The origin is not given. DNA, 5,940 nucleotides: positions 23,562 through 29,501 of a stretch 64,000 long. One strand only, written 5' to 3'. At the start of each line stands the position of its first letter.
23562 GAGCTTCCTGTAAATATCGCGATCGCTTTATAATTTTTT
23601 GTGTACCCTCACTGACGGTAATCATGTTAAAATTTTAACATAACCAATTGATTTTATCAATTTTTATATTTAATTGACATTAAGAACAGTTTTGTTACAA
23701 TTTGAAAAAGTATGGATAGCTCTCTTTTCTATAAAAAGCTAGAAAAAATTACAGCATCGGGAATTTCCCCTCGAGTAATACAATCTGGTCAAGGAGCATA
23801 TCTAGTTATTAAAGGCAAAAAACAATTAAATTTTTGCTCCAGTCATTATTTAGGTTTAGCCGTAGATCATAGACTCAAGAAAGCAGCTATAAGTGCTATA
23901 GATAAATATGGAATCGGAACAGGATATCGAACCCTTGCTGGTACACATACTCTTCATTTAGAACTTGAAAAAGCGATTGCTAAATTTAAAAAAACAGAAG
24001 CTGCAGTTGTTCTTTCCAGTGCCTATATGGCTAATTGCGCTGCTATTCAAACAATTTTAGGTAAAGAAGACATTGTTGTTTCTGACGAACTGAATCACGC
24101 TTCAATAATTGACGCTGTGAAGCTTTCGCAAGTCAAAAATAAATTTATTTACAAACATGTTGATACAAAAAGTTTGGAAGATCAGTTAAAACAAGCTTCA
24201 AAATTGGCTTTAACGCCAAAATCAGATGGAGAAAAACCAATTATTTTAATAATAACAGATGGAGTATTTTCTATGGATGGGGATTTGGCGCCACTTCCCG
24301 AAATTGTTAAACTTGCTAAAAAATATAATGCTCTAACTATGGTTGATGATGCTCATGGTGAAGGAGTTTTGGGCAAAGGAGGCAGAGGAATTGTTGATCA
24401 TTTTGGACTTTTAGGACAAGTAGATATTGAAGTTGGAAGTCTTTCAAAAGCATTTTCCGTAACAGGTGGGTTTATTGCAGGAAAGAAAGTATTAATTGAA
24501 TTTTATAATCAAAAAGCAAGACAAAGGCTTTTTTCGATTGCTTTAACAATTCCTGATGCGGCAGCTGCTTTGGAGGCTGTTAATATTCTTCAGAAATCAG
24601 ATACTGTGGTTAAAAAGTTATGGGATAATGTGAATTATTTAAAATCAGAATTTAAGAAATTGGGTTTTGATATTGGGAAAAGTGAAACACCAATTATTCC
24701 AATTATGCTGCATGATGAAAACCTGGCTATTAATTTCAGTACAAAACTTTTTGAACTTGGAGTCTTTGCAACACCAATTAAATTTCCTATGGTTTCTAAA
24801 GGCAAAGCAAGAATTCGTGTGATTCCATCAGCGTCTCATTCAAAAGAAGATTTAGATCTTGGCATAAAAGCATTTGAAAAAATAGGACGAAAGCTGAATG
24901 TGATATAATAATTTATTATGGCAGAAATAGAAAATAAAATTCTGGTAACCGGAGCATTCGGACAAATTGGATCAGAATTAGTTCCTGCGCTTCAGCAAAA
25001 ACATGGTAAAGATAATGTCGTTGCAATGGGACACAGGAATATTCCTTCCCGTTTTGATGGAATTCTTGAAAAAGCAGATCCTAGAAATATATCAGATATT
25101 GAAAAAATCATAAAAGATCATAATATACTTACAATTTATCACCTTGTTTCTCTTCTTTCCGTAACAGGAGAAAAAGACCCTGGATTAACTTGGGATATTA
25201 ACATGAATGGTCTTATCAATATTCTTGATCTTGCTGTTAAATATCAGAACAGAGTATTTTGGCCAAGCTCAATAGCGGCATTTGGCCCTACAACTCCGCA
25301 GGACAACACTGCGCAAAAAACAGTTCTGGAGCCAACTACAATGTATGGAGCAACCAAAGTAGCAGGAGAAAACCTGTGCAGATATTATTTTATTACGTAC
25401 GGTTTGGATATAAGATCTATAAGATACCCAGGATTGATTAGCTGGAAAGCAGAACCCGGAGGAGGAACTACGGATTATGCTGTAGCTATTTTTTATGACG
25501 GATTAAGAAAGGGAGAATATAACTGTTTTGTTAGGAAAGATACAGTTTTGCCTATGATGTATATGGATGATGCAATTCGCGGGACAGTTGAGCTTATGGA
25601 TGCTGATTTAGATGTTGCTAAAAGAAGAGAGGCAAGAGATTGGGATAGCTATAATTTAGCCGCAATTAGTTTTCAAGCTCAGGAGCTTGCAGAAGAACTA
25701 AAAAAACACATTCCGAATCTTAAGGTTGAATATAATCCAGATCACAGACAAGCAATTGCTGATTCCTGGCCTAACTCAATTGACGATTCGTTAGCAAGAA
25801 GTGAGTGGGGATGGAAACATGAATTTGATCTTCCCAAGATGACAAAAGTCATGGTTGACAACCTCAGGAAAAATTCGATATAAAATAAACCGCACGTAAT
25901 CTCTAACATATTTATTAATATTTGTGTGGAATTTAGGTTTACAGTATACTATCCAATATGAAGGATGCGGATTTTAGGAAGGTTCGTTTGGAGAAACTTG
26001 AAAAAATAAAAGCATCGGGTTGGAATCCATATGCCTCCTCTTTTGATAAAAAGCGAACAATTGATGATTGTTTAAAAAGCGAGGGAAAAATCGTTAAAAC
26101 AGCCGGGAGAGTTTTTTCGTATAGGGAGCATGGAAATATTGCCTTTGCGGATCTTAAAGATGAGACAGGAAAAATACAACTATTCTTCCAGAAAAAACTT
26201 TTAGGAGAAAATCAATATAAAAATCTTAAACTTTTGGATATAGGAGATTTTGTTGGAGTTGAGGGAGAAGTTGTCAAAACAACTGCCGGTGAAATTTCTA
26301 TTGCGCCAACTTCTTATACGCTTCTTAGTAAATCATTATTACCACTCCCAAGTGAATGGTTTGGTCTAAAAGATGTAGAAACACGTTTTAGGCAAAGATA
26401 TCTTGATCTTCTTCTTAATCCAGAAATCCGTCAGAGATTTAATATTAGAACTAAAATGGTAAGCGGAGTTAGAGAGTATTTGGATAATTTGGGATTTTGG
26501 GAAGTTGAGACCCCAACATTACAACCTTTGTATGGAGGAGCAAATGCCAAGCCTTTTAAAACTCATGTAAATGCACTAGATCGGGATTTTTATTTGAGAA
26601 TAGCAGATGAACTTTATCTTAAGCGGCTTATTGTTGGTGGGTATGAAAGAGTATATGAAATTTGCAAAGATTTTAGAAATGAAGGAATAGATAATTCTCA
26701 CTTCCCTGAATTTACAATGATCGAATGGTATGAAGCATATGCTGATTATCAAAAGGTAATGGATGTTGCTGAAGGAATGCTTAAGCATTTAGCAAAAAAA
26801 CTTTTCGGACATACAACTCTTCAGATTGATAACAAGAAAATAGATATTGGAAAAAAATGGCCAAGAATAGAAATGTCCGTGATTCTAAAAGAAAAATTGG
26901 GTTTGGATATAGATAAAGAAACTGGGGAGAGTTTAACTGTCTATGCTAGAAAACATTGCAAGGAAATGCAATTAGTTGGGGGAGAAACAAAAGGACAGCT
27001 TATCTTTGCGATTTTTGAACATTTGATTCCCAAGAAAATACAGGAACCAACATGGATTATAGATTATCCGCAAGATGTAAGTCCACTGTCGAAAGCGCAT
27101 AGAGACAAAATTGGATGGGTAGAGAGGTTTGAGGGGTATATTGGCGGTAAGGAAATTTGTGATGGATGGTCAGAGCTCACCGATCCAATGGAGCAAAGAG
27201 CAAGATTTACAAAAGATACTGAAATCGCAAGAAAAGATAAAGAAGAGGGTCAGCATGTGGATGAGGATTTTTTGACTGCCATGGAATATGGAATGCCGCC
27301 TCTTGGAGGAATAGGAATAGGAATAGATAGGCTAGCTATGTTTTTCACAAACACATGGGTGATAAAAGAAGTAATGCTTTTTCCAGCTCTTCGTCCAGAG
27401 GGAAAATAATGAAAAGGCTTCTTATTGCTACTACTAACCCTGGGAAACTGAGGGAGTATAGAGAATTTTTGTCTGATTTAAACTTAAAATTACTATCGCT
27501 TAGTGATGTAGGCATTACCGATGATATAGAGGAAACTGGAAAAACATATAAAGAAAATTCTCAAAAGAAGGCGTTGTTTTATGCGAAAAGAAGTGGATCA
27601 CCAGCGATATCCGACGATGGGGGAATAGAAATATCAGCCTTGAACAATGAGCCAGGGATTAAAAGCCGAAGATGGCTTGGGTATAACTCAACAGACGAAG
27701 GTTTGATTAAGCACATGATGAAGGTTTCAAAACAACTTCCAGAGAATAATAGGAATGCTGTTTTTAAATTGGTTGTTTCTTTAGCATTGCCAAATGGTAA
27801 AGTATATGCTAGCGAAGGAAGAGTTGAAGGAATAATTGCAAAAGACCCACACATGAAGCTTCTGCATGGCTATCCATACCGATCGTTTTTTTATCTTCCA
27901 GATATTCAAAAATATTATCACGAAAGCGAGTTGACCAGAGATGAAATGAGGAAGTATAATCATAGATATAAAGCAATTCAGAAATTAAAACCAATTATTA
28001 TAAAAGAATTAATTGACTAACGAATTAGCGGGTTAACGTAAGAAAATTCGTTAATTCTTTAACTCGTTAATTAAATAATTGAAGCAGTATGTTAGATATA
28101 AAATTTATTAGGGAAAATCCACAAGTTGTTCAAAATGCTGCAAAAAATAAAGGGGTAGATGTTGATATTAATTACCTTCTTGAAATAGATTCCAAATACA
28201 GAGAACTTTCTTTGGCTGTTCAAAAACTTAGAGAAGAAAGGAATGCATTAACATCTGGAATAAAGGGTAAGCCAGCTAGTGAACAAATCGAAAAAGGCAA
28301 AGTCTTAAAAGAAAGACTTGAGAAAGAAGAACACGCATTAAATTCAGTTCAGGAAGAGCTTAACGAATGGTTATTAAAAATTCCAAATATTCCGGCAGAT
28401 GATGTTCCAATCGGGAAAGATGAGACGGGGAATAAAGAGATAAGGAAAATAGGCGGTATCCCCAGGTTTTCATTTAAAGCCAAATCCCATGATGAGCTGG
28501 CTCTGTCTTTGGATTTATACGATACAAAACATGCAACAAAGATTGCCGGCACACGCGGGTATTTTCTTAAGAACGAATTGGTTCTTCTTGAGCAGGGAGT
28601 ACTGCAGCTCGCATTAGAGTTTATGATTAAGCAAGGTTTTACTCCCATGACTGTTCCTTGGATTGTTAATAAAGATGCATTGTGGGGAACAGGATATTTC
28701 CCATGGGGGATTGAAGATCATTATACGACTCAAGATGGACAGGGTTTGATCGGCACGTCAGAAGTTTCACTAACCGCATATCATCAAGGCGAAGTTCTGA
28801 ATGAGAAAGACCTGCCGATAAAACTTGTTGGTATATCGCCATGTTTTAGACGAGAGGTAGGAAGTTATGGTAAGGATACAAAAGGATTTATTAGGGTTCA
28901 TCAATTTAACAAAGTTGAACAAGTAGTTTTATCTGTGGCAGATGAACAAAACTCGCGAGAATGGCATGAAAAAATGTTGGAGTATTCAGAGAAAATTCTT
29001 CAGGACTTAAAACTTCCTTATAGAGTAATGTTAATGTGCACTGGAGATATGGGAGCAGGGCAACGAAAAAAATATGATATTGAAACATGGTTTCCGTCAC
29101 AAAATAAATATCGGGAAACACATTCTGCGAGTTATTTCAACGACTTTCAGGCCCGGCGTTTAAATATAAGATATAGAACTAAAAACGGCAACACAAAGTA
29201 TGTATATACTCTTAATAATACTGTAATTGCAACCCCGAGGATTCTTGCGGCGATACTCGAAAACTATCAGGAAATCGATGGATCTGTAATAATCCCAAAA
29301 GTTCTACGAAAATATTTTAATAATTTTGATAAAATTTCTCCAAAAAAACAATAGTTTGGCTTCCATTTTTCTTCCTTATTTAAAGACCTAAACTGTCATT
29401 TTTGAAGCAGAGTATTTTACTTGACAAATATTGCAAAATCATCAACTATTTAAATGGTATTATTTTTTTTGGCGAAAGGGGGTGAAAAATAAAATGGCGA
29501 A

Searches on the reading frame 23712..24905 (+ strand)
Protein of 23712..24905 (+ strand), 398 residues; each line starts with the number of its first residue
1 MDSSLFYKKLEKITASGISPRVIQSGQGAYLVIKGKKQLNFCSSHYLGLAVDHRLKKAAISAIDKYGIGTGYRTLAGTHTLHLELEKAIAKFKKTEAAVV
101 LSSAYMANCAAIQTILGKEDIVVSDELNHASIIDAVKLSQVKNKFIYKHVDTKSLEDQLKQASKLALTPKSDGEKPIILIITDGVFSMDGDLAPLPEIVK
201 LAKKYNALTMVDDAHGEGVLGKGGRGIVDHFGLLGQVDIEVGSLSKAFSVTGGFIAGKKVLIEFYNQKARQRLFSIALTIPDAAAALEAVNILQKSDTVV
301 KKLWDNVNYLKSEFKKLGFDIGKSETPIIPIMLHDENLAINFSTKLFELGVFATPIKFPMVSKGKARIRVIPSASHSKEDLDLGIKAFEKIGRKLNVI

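Call 60: search_protein_families(library=pfam, proteins=[window:23712-24905:+], max_evalue=0.001)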
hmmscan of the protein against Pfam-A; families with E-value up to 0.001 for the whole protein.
window:23712-24905:+ (398 aa): 5 families
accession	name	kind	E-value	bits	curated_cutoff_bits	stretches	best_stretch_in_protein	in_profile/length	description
PF00155.27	Aminotran_1_2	-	2e-52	179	19.7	1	36-387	1-360/361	Aminotransferase class I and II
PF01053.26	Cys_Met_Meta_PP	-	3.2e-05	23.1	27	1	84-220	56-181/381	Cys/Met metabolism PLP-dependent enzyme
PF01041.23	DegT_DnrJ_EryC1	-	0.00068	19.4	19.8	0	83-223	27-156/360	DegT/DnrJ/EryC1/StrS aminotransferase family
PF01276.26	OKR_DC_1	-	0.00094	18.5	27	0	85-216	71-207/417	Orn/Lys/Arg decarboxylase, major domain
PF00266.25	Aminotran_5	-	0.00097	18.6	21.5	0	85-214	48-177/371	Aminotransferase class-V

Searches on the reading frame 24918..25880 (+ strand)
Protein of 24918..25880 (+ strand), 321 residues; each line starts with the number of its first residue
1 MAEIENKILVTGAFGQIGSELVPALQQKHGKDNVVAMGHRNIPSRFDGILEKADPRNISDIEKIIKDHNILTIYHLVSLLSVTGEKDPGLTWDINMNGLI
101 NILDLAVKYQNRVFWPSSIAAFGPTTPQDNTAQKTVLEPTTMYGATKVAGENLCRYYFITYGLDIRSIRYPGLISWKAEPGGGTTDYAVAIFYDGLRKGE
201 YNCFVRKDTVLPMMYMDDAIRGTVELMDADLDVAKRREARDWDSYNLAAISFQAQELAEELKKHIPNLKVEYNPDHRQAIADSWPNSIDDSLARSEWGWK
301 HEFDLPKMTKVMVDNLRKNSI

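Call 60: search_protein_families(library=pfam, proteins=[window:24918-25880:+], max_evalue=0.001)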
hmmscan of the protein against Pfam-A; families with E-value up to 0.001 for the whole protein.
window:24918-25880:+ (321 aa): 5 families
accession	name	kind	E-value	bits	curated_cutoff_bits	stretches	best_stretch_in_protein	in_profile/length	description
PF01370.27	Epimerase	-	9.5e-29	100.9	20.9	1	8-229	1-227/240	NAD dependent epimerase/dehydratase family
PF16363.11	GDP_Man_Dehyd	-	8.4e-20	71.9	27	1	9-169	1-179/332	GDP-mannose 4,6 dehydratase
PF04321.23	RmlD_sub_bind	-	1.4e-11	44.4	27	1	7-155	2-137/287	RmlD substrate binding domain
PF07993.18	NAD_binding_4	-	4.9e-06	26.3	20.1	1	91-217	108-252/258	Male sterility protein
PF01073.25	3Beta_HSD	-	1.2e-05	24.9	22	1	9-153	1-156/280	3-beta hydroxysteroid dehydrogenase/isomerase family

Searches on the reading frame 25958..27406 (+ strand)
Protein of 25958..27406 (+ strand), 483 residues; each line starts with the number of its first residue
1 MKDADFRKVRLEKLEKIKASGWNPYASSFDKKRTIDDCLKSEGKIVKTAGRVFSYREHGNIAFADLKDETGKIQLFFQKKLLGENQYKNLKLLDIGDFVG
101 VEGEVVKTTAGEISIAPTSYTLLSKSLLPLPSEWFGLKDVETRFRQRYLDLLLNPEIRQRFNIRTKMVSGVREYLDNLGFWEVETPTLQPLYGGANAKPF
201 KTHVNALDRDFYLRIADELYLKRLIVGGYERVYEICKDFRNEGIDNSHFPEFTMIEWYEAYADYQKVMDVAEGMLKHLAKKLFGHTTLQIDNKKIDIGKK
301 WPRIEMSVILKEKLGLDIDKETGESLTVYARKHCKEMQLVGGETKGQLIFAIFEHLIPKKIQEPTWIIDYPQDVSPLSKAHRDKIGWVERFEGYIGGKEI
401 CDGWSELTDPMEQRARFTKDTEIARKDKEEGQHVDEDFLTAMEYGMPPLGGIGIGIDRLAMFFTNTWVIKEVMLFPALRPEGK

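Call 60: search_protein_families(library=pfam, proteins=[window:25958-27406:+], max_evalue=0.001)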
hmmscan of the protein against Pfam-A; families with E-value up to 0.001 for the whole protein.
window:25958-27406:+ (483 aa): 3 families
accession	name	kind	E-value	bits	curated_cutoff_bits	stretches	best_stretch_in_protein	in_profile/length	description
PF00152.25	tRNA-synt_2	-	1.1e-84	284.6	25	1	140-477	2-306/308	tRNA synthetases class II (D, K and N)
PF01336.31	tRNA_anti-codon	-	6.9e-17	61.6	27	1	46-123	1-75/75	OB-fold nucleic acid binding domain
PF01409.25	tRNA-synt_2d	-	5.9e-06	26.4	19.8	0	236-295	109-167/246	tRNA synthetases class II core domain (F)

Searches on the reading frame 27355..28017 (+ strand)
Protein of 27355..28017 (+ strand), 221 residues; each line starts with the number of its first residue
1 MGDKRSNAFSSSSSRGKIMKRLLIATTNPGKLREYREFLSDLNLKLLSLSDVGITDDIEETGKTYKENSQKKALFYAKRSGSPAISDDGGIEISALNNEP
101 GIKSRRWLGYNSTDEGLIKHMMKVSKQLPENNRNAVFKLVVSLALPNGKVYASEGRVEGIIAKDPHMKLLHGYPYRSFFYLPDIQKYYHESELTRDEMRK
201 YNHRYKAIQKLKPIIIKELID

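Call 60: search_protein_families(library=pfam, proteins=[window:27355-28017:+], max_evalue=0.001)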
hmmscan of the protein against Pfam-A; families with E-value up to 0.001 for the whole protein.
window:27355-28017:+ (221 aa): 1 family
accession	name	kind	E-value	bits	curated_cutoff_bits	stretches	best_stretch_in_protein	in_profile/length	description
PF01725.21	Ham1p_like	-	1.6e-40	139.5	22.5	1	22-213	1-185/186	Ham1 family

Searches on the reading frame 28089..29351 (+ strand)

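Call 60: search_protein_families(library=pfam, proteins=[window:28089-29351:+], max_evalue=0.001)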
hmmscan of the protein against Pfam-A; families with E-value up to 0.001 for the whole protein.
window:28089-29351:+ (421 aa): 2 families
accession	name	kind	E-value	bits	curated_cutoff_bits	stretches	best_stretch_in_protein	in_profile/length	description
PF00587.30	tRNA-synt_2b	-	6.1e-39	134.3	29.3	1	218-393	11-179/179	tRNA synthetase class II core domain (G, H, P, S and T)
PF02403.27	Seryl_tRNA_N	-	1.6e-22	80.2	28.2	1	1-102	1-108/108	Seryl-tRNA synthetase N-terminal domain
